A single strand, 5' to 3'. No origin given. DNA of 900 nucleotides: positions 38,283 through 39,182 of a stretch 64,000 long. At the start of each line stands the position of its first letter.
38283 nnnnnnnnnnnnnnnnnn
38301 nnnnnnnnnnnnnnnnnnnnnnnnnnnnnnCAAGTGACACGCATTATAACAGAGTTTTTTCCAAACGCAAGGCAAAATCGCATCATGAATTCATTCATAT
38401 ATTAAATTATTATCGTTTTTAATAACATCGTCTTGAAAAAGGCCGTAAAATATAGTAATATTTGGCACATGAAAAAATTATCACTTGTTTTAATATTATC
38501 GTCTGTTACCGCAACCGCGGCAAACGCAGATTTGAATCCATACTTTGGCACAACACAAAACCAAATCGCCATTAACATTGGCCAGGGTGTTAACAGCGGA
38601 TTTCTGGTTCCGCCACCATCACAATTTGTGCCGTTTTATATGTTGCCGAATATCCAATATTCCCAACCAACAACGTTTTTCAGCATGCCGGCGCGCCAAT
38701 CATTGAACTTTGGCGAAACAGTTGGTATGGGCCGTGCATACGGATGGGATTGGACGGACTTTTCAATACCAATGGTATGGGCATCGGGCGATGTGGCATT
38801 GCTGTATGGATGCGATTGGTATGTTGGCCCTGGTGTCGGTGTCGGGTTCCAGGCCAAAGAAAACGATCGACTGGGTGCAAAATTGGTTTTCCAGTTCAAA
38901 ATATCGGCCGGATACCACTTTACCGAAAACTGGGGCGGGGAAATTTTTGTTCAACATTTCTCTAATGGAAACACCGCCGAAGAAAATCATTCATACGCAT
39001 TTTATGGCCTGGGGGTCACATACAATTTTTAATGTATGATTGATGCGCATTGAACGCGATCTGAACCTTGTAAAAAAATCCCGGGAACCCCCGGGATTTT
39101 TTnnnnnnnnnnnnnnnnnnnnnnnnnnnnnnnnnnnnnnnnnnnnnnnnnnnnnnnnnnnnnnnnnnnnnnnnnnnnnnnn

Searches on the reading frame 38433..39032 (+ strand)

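Call 29: search_protein_families(library=pfam, proteins=[window:38433-39032:+], max_evalue=0.0001)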
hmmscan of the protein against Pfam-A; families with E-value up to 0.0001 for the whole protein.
window:38433-39032:+ (199 aa): 1 family
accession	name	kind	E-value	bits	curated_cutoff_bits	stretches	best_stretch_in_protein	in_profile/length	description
PF09411.16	PagL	-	4.4e-11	43.5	23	1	128-198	60-136/136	Lipid A 3-O-deacylase (PagL)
